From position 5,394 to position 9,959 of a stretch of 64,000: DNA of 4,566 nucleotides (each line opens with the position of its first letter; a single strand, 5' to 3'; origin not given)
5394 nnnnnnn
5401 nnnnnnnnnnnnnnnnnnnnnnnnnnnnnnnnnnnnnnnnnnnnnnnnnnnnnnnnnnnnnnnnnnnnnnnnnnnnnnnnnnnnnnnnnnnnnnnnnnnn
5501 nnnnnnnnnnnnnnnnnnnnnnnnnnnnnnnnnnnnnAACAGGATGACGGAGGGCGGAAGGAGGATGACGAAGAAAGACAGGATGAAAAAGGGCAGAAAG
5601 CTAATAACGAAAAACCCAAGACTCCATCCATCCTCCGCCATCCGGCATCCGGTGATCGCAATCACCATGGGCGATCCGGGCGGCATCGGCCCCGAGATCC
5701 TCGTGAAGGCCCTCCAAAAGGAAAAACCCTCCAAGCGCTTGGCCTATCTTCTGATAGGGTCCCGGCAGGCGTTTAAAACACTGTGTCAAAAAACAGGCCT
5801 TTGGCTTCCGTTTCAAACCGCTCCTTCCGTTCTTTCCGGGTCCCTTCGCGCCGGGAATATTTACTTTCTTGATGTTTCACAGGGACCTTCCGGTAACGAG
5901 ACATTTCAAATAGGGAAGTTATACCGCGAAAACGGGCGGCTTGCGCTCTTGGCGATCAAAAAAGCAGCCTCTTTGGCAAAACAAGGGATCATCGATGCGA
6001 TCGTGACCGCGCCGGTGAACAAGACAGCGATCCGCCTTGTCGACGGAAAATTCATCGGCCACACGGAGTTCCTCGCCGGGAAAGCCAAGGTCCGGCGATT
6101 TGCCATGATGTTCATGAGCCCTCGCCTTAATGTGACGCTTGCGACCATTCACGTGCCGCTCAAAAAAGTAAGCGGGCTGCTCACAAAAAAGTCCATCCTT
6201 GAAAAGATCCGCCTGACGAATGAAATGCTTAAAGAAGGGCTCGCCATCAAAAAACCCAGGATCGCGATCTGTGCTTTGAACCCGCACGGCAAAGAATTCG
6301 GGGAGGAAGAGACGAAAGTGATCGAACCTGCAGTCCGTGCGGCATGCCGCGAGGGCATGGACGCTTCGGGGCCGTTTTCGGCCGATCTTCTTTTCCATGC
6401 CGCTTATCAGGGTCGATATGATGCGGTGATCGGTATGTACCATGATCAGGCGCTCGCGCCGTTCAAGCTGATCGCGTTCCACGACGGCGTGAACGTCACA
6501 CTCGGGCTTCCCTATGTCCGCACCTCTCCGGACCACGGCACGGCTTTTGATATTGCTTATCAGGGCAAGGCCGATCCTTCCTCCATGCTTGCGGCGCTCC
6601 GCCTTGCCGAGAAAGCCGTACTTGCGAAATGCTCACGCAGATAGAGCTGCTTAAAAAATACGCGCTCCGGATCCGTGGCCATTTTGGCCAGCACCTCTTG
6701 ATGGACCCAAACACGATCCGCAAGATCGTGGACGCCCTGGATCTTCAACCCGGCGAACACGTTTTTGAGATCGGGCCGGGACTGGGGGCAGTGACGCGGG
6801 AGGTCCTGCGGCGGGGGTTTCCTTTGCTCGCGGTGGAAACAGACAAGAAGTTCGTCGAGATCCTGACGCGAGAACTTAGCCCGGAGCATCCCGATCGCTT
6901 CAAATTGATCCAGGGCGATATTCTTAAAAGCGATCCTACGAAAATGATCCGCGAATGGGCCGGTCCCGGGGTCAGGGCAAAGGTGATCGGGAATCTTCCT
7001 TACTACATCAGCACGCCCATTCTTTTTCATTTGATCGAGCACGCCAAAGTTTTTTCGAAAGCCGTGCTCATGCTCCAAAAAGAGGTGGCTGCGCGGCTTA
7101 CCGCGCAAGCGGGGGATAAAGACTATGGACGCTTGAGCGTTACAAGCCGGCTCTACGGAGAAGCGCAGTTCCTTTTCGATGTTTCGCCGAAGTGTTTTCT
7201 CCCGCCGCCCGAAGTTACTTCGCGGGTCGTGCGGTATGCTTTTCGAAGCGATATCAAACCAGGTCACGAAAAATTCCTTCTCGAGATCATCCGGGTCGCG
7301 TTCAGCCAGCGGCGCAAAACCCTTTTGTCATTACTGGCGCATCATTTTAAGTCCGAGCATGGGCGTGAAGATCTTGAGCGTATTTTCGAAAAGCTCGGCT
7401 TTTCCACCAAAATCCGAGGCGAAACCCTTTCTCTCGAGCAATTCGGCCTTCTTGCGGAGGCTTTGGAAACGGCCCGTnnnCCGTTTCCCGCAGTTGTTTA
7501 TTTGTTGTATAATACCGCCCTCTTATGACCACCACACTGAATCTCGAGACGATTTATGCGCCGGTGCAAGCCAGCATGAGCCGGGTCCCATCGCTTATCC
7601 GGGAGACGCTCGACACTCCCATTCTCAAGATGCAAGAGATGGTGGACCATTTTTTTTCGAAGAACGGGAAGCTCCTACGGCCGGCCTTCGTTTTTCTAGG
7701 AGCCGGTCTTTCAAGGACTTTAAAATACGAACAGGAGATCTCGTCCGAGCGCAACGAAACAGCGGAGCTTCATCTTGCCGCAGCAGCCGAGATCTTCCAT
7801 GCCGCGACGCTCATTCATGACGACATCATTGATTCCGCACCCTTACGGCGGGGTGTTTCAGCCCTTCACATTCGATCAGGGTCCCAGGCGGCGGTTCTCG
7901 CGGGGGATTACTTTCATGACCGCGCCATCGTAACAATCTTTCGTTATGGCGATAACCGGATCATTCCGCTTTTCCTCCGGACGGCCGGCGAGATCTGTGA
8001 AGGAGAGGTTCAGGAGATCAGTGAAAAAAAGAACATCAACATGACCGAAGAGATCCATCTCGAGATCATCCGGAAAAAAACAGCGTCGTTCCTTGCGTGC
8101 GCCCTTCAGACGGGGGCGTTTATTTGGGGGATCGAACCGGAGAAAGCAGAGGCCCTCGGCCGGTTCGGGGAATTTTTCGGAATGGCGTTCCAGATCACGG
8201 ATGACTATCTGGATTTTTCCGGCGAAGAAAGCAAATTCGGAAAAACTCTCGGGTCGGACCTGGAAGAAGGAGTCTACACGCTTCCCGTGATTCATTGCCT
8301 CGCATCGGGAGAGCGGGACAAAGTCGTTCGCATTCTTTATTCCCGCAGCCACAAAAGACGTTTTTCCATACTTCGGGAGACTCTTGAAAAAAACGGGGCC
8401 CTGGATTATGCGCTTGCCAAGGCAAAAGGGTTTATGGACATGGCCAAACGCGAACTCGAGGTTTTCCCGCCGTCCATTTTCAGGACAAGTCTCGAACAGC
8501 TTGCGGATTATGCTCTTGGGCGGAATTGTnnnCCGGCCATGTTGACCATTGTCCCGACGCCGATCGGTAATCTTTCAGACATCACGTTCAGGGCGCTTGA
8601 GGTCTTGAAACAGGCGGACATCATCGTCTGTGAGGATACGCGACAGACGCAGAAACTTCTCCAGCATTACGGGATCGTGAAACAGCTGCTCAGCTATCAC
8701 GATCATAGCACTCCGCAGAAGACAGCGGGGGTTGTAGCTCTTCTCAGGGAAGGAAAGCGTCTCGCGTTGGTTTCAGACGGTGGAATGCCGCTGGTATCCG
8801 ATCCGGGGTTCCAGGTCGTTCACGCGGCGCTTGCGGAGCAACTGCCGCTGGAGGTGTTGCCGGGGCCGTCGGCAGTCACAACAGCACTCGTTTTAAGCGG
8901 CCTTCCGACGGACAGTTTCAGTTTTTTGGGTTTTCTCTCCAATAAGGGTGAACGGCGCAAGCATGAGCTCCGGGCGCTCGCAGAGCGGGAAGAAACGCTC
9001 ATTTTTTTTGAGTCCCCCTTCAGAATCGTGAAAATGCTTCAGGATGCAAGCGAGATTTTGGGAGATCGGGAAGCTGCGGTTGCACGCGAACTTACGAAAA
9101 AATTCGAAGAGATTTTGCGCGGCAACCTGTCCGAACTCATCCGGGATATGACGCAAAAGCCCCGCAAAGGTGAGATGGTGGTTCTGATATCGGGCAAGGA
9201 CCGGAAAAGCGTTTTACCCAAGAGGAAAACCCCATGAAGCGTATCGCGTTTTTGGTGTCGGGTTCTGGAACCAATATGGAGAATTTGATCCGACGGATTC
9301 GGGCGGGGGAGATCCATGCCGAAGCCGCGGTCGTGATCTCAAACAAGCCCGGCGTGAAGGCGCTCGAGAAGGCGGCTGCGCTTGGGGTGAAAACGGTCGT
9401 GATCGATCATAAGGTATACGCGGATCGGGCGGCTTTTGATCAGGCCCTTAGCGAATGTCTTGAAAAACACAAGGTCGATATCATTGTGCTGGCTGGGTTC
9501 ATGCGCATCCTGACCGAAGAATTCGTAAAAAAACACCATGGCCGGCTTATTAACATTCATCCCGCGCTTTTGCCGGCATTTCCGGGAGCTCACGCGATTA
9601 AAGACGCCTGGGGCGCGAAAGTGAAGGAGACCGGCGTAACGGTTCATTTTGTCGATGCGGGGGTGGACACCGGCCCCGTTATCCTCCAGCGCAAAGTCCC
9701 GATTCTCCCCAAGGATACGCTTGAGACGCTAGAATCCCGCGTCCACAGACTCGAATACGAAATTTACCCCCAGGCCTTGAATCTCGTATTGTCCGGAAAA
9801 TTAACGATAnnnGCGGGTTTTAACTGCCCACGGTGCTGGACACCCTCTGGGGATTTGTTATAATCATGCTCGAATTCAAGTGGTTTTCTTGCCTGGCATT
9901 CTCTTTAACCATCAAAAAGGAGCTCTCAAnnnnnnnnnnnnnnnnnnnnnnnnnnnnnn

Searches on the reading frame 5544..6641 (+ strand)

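Call 32: search_protein_families(library=ncbifam, proteins=[window:5544-6641:+], max_evalue=0.00001)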
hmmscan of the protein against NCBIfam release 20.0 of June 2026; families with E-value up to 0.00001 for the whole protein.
window:5544-6641:+ (366 aa): 7 families
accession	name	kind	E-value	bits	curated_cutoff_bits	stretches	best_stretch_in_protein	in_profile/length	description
TIGR00557.1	pdxA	equivalog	3.2e-105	352.1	290.35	1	38-357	2-318/320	4-hydroxythreonine-4-phosphate dehydrogenase PdxA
NF003699.0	PRK05312.1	equivalog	1e-95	321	378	1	36-359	5-333/340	4-hydroxythreonine-4-phosphate dehydrogenase PdxA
NF002992.0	PRK03743.1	equivalog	7.4e-83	278.5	470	1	34-357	3-326/333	4-hydroxythreonine-4-phosphate dehydrogenase PdxA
NF002891.0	PRK03371.1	equivalog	4.9e-75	252.8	583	1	37-356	4-323/326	D-threonate 4-phosphate dehydrogenase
NF002520.0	PRK01909.1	equivalog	5.8e-74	249.3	476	1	35-356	5-320/329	4-hydroxythreonine-4-phosphate dehydrogenase PdxA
NF002744.0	PRK02746.1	equivalog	5.1e-72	242.9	425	1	34-358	8-339/346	4-hydroxythreonine-4-phosphate dehydrogenase PdxA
NF003040.0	PRK03946.1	equivalog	3.4e-52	177.8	376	1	37-357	3-302/307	4-hydroxythreonine-4-phosphate dehydrogenase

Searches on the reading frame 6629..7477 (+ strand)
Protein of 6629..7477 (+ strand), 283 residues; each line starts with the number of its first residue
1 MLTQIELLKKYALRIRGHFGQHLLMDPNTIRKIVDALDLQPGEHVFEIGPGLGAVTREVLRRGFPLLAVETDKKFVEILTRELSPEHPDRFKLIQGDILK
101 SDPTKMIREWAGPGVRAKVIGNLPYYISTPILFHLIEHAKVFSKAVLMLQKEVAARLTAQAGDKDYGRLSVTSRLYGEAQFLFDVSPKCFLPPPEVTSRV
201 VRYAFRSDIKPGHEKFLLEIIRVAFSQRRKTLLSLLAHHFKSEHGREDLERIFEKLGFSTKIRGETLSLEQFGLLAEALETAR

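Call 32: search_protein_families(library=ncbifam, proteins=[window:6629-7477:+], max_evalue=0.00001)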
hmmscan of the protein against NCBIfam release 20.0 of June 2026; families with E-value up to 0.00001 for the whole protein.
window:6629-7477:+ (283 aa): 18 families
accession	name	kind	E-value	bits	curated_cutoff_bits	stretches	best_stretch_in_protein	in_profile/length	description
TIGR00755.1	ksgA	equivalog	3.3e-75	252.7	171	1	14-278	2-255/256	16S rRNA (adenine(1518)-N(6)/adenine(1519)-N(6))-dimethyltransferase RsmA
NF000499.2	Erm23S_rRNA_broad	equivalog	3.3e-38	131.4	212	1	20-272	2-237/244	23S ribosomal RNA methyltransferase Erm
NF011486.0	PRK14896.1-1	equivalog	3.1e-35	121.6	450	1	13-232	20-229/284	16S ribosomal RNA methyltransferase A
NF000337.1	erm_SHROVE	exception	5.3e-21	75.1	320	1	16-232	3-207/248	ErmE/ErmH/ErmO/ErmR family 23S rRNA (adenine(2058)-N(6))-methyltransferase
NF042988.1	Erm46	exception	1.3e-15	57.4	503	1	16-208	8-182/255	23S rRNA (adenine(2058)-N(6))-methyltransferase Erm(46)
NF042938.1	Erm55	exception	5e-13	48.7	525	1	16-198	8-172/270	23S rRNA (adenine(2058)-N(6))-methyltransferase Erm(55)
NF012223.0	erm_F_23S_MT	exception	3.9e-12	46.1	575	1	13-201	6-180/266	23S rRNA (adenine(2058)-N(6))-methyltransferase Erm(F)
NF000468.1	Erm37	exception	1e-11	45.2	350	1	14-201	6-166/179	23S rRNA (adenine(2058)-N(6))-methyltransferase Erm(37)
NF012218.0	erm_38_23S_MT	exception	7.7e-11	41.5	800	1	16-163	8-148/386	23S rRNA (adenine(2058)-N(6))-methyltransferase Erm(38)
NF011489.0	PRK14896.1-5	equivalog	2.5e-10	40.3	236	1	19-231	3-179/217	16S ribosomal RNA methyltransferase A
NF012219.1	erm_C_23S_MT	exception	1.3e-09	38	530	1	21-203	10-176/244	23S rRNA (adenine(2058)-N(6))-methyltransferase Erm(C)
NF045543.1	erm_G_23S_MT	exception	7.3e-09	35.7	515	1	23-139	12-118/244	23S rRNA (adenine(2058)-N(6))-methyltransferase Erm(G)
NF012222.1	erm_A_23S_MT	exception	5.2e-08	32.7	475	1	25-198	14-171/243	23S rRNA (adenine(2058)-N(6))-methyltransferase Erm(A)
NF012220.1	erm_B_23S_MT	exception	4.2e-07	29.8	525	1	19-204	7-176/245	23S rRNA (adenine(2058)-N(6))-methyltransferase Erm(B)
NF000411.1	Erm45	exception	8.8e-07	29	525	1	19-240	7-213/245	23S rRNA (adenine(2058)-N(6))-methyltransferase Erm(45)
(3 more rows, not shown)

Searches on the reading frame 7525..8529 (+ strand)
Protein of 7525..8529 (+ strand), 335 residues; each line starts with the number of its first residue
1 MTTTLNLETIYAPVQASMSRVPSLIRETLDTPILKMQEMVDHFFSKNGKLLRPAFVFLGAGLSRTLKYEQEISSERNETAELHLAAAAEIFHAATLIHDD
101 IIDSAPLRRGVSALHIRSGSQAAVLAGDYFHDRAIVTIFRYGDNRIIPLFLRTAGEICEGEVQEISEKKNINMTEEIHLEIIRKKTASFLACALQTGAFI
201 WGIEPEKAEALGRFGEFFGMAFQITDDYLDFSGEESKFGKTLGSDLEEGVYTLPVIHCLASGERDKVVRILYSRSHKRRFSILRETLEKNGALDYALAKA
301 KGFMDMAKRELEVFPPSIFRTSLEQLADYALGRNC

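Call 34: search_protein_families(library=pfam, proteins=[window:7525-8529:+], max_evalue=0.001)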
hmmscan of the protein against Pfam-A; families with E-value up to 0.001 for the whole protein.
window:7525-8529:+ (335 aa): 1 family
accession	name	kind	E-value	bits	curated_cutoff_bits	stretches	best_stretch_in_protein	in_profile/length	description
PF00348.22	polyprenyl_synt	-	8.9e-61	205.7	27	1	36-276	4-238/251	Polyprenyl synthetase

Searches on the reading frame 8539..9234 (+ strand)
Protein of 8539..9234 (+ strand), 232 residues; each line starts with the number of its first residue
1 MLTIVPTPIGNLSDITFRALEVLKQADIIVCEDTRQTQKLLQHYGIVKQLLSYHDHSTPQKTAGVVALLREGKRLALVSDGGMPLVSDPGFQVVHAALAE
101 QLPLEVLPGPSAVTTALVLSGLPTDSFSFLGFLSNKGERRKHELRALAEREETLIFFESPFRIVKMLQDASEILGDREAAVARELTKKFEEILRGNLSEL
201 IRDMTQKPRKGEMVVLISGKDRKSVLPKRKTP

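Call 34: search_protein_families(library=pfam, proteins=[window:8539-9234:+], max_evalue=0.001)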
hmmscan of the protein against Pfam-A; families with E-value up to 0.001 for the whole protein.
window:8539-9234:+ (232 aa): 1 family
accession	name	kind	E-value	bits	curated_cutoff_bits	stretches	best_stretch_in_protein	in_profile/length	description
PF00590.25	TP_methylase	-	3e-36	125.8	27.8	1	1-200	1-211/212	Tetrapyrrole (Corrin/Porphyrin) Methylases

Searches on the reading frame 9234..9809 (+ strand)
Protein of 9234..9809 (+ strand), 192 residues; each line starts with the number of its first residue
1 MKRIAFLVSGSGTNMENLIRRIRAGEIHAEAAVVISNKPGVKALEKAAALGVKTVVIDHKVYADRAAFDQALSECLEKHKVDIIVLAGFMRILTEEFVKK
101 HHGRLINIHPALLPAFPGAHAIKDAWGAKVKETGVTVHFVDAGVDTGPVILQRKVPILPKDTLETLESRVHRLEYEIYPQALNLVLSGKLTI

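Call 54: search_protein_families(library=pfam, proteins=[window:9234-9809:+], max_evalue=0.0001)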
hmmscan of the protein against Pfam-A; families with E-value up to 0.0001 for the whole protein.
window:9234-9809:+ (192 aa): 1 family
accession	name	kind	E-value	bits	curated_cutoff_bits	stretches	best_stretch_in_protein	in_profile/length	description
PF00551.24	Formyl_trans_N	-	3.6e-61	206.5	26.1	1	2-182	1-181/181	Formyl transferase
